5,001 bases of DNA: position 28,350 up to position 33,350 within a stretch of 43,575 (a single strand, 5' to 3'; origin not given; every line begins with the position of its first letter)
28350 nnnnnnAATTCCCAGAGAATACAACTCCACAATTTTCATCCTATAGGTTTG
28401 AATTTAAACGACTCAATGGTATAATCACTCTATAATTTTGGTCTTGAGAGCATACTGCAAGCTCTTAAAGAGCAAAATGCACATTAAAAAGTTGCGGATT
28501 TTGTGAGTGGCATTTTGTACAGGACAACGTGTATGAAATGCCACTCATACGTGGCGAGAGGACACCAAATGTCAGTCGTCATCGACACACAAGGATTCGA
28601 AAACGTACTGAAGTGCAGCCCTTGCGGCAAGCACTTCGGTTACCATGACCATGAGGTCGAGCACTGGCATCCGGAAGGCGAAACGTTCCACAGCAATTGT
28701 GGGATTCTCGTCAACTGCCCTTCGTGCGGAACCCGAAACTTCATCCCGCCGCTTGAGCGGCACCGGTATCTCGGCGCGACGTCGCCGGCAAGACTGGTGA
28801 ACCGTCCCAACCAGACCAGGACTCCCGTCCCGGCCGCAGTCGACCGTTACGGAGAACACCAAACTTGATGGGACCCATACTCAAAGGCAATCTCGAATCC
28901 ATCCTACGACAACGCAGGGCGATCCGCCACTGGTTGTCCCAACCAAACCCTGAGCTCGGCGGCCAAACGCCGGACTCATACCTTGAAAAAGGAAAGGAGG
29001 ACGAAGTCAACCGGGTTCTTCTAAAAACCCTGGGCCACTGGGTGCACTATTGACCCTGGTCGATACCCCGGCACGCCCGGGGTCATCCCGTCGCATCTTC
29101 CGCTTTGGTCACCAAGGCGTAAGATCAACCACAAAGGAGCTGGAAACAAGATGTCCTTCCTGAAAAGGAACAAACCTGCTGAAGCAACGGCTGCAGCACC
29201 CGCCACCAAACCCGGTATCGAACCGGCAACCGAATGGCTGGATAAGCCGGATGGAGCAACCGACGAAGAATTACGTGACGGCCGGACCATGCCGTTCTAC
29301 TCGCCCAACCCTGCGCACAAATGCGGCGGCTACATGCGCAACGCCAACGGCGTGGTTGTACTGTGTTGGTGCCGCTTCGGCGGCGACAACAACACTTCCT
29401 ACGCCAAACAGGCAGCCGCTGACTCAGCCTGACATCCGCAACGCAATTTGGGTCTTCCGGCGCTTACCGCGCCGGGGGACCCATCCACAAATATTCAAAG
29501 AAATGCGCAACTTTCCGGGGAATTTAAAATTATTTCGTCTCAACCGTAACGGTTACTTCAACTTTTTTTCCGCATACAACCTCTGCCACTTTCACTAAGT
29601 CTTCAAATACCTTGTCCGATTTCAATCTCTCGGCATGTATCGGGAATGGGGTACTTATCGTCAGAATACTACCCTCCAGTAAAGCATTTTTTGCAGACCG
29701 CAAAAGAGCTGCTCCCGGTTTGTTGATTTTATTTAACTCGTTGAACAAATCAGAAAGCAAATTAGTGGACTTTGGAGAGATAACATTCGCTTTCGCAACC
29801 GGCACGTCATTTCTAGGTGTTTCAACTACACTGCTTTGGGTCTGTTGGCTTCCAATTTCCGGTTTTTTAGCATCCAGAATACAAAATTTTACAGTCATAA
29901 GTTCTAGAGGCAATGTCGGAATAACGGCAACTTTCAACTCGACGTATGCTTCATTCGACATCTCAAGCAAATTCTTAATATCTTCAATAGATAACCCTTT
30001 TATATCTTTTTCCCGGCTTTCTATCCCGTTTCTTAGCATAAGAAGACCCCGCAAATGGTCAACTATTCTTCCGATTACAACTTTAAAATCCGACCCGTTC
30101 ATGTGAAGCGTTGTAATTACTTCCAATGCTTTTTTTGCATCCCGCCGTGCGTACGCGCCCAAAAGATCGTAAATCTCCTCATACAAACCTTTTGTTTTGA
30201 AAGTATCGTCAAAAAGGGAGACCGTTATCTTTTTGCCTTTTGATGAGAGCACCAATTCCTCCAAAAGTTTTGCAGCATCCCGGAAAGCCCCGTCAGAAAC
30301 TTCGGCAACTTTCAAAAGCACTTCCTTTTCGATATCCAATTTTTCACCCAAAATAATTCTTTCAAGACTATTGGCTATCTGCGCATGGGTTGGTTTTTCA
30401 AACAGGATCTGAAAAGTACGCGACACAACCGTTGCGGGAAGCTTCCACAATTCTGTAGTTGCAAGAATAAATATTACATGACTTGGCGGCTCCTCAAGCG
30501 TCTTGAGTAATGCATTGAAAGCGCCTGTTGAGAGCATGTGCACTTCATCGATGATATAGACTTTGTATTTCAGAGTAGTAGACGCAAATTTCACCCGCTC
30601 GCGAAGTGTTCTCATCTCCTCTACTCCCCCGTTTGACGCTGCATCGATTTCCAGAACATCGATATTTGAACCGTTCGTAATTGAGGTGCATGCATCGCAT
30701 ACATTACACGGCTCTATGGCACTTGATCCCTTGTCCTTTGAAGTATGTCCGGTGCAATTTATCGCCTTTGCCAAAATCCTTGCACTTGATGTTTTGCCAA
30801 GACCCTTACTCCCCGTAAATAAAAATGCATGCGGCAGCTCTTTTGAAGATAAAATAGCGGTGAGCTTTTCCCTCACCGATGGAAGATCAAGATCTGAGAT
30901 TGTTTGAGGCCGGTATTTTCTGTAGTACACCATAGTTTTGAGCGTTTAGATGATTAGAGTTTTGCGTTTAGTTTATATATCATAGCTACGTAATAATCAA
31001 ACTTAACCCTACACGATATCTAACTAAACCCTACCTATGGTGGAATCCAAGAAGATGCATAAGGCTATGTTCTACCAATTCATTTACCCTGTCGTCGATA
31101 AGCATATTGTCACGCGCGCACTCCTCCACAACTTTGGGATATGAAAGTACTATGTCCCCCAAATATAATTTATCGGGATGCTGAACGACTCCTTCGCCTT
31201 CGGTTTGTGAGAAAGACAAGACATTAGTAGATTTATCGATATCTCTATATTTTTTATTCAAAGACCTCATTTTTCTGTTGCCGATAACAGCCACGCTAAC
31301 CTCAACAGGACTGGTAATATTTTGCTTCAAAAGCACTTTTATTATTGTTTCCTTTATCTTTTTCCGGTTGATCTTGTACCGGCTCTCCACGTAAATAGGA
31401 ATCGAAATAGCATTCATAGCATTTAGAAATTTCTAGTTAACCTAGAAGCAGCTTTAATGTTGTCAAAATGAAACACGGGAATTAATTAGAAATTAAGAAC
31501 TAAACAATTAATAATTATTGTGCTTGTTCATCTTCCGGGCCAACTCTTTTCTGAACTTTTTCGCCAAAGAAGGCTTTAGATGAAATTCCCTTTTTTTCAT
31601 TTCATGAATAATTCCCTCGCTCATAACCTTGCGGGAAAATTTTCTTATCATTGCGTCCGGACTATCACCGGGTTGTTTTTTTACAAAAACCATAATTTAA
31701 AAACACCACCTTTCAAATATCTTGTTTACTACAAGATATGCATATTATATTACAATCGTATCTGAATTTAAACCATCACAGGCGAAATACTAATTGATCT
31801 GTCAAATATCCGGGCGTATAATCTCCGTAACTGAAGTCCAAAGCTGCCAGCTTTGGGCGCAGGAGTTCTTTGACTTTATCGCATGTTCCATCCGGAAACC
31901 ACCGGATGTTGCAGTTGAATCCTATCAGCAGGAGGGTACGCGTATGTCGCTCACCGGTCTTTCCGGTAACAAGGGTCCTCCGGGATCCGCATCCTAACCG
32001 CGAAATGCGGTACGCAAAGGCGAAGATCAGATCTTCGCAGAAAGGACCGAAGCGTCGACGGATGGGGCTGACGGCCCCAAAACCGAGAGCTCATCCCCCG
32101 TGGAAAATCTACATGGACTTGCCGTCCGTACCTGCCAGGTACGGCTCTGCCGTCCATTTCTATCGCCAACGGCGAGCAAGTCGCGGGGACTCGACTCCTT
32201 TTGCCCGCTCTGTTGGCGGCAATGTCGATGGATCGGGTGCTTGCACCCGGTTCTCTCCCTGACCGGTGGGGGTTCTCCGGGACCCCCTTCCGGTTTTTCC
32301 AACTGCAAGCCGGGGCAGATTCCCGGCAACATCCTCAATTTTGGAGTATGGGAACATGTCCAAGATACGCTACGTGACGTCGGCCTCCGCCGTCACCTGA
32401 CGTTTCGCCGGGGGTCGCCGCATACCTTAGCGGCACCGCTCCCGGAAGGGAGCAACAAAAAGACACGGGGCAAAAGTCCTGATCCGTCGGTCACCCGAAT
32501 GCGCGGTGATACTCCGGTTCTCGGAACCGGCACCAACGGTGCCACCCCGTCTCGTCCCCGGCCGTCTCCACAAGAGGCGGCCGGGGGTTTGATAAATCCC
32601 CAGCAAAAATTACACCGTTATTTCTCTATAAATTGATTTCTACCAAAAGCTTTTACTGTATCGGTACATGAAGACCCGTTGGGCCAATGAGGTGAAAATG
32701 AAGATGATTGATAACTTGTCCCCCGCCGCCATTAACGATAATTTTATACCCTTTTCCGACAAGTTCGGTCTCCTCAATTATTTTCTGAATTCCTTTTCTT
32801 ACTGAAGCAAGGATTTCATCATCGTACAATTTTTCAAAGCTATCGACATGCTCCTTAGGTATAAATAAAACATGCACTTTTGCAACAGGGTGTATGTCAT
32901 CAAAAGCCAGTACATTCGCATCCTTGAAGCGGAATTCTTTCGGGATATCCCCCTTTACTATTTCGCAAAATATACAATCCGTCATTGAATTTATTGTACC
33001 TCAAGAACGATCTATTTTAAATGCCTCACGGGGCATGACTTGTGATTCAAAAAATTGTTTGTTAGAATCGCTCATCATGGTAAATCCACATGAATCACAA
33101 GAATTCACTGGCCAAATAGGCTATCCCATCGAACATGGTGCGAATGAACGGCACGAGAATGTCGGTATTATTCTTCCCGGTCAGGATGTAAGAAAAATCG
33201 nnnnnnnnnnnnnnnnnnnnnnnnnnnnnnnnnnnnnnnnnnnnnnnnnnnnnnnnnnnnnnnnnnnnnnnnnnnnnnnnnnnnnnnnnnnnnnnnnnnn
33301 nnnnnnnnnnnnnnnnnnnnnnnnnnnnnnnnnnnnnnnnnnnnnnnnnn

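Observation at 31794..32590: GC-rich, ORF-poor, hairpin-dense 760-nt unit with its own promoter and terminator: candidate large structured ncRNA of unknown class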

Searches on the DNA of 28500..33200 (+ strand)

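Call 6: search_rna_families(source=window, start=28500, end=33200, threshold=evalue, max_evalue=10, show_alignments=3)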
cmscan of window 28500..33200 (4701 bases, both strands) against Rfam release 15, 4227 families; matches with E-value up to 10: 7.
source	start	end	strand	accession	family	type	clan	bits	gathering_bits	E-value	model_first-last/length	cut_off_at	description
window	29349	29410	+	RF02801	PyrR201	Gene; snRNA; snoRNA; HACA-box;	-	25.3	49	0.28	1-68/68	no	Pyrobaculum sRNA 201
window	31480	31539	-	RF00287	SNORD44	Gene; snRNA; snoRNA; CD-box;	CL00060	18.8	40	2.4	1-61/61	no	Small nucleolar RNA SNORD44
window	28936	28998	+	RF01933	bxd_5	Gene; lncRNA;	-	17.5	50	0.74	1-57/57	no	Bithoraxoid conserved region 5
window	29155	29201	-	RF03057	nhaA-I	Cis-reg; riboswitch;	-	17.2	37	4.4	1-55/55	no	nhaA-I RNA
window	32220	32296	+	RF02353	BjrC68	Gene; sRNA;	-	15.4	39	2.2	1-82/82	no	Bradyrhizobiaceae sRNA BjrC68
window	29707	29758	+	RF02060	STnc410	Gene; sRNA;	-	14.8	50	9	1-158/158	no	Enterobacterial sRNA STnc410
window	32441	32454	+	RF01857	Archaea_SRP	Gene;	CL00003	12.9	96.5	9.5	203-216/317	no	Archaeal signal recognition particle RNA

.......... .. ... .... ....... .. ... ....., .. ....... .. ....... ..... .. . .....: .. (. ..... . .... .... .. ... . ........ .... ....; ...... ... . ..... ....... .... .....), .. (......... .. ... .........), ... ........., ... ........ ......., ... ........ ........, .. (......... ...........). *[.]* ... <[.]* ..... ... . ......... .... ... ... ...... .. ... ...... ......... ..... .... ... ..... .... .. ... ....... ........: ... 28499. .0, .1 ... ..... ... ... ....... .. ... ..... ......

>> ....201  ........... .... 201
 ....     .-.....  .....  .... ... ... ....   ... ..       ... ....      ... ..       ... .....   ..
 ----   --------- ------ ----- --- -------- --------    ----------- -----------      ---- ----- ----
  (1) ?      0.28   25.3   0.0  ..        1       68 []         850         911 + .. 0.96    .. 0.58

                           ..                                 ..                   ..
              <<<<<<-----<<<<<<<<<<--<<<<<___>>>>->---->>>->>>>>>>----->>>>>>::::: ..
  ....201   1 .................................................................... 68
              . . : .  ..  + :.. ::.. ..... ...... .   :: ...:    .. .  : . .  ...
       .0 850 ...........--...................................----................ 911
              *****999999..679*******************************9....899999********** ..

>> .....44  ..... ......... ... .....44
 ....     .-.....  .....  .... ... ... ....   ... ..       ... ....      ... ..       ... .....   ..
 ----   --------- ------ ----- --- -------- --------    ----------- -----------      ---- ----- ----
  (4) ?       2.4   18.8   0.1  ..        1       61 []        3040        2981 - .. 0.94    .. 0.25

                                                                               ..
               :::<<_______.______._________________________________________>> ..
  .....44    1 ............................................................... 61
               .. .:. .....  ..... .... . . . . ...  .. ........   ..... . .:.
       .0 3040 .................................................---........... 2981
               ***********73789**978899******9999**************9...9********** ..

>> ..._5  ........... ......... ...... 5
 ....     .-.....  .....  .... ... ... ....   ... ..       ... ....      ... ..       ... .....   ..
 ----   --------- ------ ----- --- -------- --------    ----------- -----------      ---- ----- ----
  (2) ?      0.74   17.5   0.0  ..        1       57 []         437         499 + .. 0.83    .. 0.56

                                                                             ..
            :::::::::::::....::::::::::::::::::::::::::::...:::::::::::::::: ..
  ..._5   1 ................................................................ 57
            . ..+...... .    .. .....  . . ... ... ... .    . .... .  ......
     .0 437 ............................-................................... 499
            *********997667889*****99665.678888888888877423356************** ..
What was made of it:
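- On Rfam large ncRNAs (OLE, GOLLD, ROOL, HEARO, raiA and the rest of Rfam 15): Only sub-threshold noise at E<=10 in 28500-33200 (call 6).
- On Group II or group I intron: No Rfam hit even at E<=10 (call 6).
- A 14-nt local hit to archaeal SRP falls on the GGAA hairpin (call 6).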

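Call 12: search_dna_similar(query=window:31790-32640:+, collection=phages, mode=distant, max_evalue=0.01)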
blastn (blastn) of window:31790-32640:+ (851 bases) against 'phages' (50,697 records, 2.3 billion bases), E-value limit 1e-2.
No match.

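Call 13: search_dna_similar(query=window:31790-32640:+, collection=plasmids, mode=distant, max_evalue=0.01)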
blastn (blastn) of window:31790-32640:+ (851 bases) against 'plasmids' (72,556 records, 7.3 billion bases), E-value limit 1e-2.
No match.
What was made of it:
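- Tried and rejected: Phage and plasmid DNA: blastn (distant mode) of the element against 50,697 phage and 72,556 plasmid records gave no match (calls 12, 13).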

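Call 68: search_rna_families(sources=[L099, L107, L091, L096, L098, L103, L097], threshold=evalue, max_evalue=1)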
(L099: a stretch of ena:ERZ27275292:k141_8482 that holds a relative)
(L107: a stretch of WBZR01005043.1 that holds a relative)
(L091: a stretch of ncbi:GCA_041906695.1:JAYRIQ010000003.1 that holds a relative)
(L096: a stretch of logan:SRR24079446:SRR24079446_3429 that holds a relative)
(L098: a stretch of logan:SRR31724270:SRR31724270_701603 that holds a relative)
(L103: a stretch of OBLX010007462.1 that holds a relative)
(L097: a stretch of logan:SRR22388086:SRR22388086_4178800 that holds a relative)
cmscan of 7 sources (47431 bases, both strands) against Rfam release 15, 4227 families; matches with E-value up to 1: 5.
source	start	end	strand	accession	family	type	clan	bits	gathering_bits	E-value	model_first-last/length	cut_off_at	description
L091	7796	7826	-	RF03803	MIR1886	Gene; miRNA;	-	27.9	62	0.21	1-52/52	no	MIR1886 microRNA precursor family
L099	12217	12289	-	RF04145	MIR8706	Gene; miRNA;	-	26.9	95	0.45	1-101/101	no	MIR8706 microRNA precursor family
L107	978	1092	-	RF00021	Spot_42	Gene; sRNA;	-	25.5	80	0.84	1-115/115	no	Spot 42 RNA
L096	1349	1432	+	RF00211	SNORD35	Gene; snRNA; snoRNA; CD-box;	CL00056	24.5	36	0.31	1-88/88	no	Small nucleolar RNA SNORD35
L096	12082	12152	+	RF00087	SNORD26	Gene; snRNA; snoRNA; CD-box;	CL00050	24.4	44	0.57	1-76/76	no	Small nucleolar RNA SNORD26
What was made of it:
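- On Rfam large ncRNAs (OLE, GOLLD, ROOL, HEARO, raiA and the rest of Rfam 15): Nothing in the elements of seven relatives (call 68).
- No hit even at E<=10 beyond noise in the window, and none at E<=1 in seven relatives (calls 6, 68).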

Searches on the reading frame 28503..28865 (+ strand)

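Call 17: search_protein_families(library=pfam, max_evalue=1, proteins=[window:28503-28865:+])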
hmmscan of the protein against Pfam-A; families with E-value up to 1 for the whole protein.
window:28503-28865:+ (121 aa): 8 families
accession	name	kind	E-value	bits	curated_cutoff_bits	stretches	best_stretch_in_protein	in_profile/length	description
PF13451.12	zf_Tbcl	-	0.026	14.9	24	1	35-75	4-39/48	Probable treble clef domain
PF21039.3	CEP104_ZnF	-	0.04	14.5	27.4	1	61-89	20-48/112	Centrosomal protein CEP104, ZnF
PF06676.16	DUF1178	-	0.045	14.6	31.6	1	48-79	10-42/147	Protein of unknown function (DUF1178)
PF01155.25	HypA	-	0.058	13.9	28.9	1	12-79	46-96/112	Hydrogenase/urease nickel incorporation, metallochaperone, hypA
PF24463.1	DUF7577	-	0.11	12.6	28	1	70-79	3-12/27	Domain of unknown function (DUF7577)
PF15025.12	C5orf34-like_N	-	0.14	12.6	27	1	35-57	18-40/70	C5orf34-like, N-terminal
PF04032.22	Rpr2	-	0.51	11.1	29.3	0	6-42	44-90/90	RNAse P Rpr2/Rpp21/SNM1 subunit domain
PF18868.7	zf-C2H2_3rep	-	0.78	10.9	30.8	1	34-54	31-51/126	Zinc finger C2H2-type, 3 repeats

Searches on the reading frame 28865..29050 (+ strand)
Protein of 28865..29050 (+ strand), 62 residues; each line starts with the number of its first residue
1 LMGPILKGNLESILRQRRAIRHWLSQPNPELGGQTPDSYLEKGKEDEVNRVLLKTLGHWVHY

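Call 17: search_protein_families(library=pfam, max_evalue=1, proteins=[window:28865-29050:+])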
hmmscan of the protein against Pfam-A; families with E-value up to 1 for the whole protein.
window:28865-29050:+ (62 aa): 3 families
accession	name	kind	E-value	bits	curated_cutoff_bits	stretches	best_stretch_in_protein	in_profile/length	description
PF09722.15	Xre_MbcA_ParS_C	-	1.9e-06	28.2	24.5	1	16-42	9-34/51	Antitoxin Xre/MbcA/ParS C-terminal toxin-binding domain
PF09179.16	TilS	-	0.067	13.9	21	1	14-26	12-24/67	TilS substrate binding domain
PF18367.6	Rv2175c_C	-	0.17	12.4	26.4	1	18-50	19-50/56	Rv2175c C-terminal domain of unknown function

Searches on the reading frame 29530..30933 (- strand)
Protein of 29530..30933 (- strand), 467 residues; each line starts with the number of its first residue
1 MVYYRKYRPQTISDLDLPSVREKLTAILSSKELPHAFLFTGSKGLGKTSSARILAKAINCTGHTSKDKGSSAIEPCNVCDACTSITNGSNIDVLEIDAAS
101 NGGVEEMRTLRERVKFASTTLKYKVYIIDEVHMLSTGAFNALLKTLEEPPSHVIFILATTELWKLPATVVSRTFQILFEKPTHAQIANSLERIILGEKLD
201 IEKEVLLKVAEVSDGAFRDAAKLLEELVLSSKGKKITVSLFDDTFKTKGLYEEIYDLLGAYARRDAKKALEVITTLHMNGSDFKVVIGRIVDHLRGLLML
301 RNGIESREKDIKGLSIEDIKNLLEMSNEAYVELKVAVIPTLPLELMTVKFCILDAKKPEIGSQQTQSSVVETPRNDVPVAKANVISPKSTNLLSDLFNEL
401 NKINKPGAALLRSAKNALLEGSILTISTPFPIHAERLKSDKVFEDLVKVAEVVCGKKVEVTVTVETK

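Call 15: find_related_loci(query=window:29530-30933:-, collection=genome_contigs, flank=6000)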
Query window:29530-30933:- (467 aa) in genome_contigs; peptide patterns used: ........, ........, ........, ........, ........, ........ (x = any residue, [..] = any of these).
600 stretches matched a pattern (row limit reached: there are more); 597 encode a relative of the query (tblastn E <= 1e-3); the best 80 are kept; 80 distinct loci.
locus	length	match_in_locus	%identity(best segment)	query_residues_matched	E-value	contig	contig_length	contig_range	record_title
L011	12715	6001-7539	35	1-464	1e-87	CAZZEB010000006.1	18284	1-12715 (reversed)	MAG TPA_asm: uncultured Gammaproteobacteria bacterium isolate SRP342105_co1_364 genome assembly, contig: NODE_4098_lengt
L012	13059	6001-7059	41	4-351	2e-77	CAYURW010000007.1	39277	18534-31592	MAG TPA_asm: uncultured Clostridiaceae bacterium isolate SRP192927_co1_996 genome assembly, contig: NODE_1549_length_392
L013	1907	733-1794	42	1-364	2e-80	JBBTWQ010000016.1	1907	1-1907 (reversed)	MAG: Patescibacteria group bacterium isolate H41-bin014_1 H41_bin014_1_000000000016, whole genome shotgun sequence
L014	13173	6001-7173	38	1-385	4e-76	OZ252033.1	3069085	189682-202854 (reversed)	MAG: Nitrospira sp. isolate 5c54be61-2b1f-4f42-be48-57ea94eb3cab genome assembly, chromosome: 1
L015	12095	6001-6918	44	4-317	2e-75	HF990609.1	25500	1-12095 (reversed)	Firmicutes bacterium CAG:124 genomic scaffold, scf202, whole genome shotgun sequence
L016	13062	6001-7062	39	2-351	7e-75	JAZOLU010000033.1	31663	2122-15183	MAG: Acutalibacteraceae bacterium isolate T1900045652_YK20190346.MAGScoT_cleanbin_000004 SGB_8217_k141_577577, whole gen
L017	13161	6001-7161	38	4-400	9e-74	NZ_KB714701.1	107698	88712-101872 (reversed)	Ligilactobacillus pobuzihii E100301 = KCTC 13174 strain E100301 NODE_12, whole genome shotgun sequence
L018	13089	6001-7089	39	4-349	2e-73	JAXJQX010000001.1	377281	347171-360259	MAG: Acutalibacteraceae bacterium isolate DOME_MAG_2713 2713_C0211_k141_62659, whole genome shotgun sequence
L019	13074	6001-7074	39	2-355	7e-73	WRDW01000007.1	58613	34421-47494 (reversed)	MAG: Oscillospiraceae bacterium isolate Lab288P3bin30 Ga0123353_10000328, whole genome shotgun sequence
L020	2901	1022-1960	43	4-323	1e-73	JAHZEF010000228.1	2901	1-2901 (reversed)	MAG: Clostridiales bacterium isolate HRGM_Genome_2646 HRGM_Genome_2646_228, whole genome shotgun sequence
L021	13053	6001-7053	41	4-351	2e-72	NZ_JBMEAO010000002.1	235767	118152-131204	Vagococcus fluvialis strain ZD-64 Contig2, whole genome shotgun sequence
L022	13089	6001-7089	38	2-365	2e-71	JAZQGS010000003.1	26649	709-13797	MAG: Acutalibacteraceae bacterium isolate T1900044629_TS20190095.MAGScoT_cleanbin_000093 SGB_1006_k141_2652797, whole ge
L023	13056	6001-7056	40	1-348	7e-72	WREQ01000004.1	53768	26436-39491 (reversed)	MAG: Dehalococcoidia bacterium isolate Lab288P3bin99 Ga0123353_10000391, whole genome shotgun sequence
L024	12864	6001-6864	44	3-299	5e-72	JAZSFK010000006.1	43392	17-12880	MAG: Candidatus Fimenecus sp. isolate T1900044582_TS20190048.MAGScoT_cleanbin_000039 SGB_575_k141_1775488, whole genome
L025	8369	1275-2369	39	1-361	3e-71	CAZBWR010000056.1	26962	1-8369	MAG TPA_asm: uncultured Chitinophagales bacterium isolate SRP287453_co1_248 genome assembly, contig: NODE_3027_length_26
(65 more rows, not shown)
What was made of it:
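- The best dnaX identity is 35-44% (call 15), so models could lose sensitivity.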
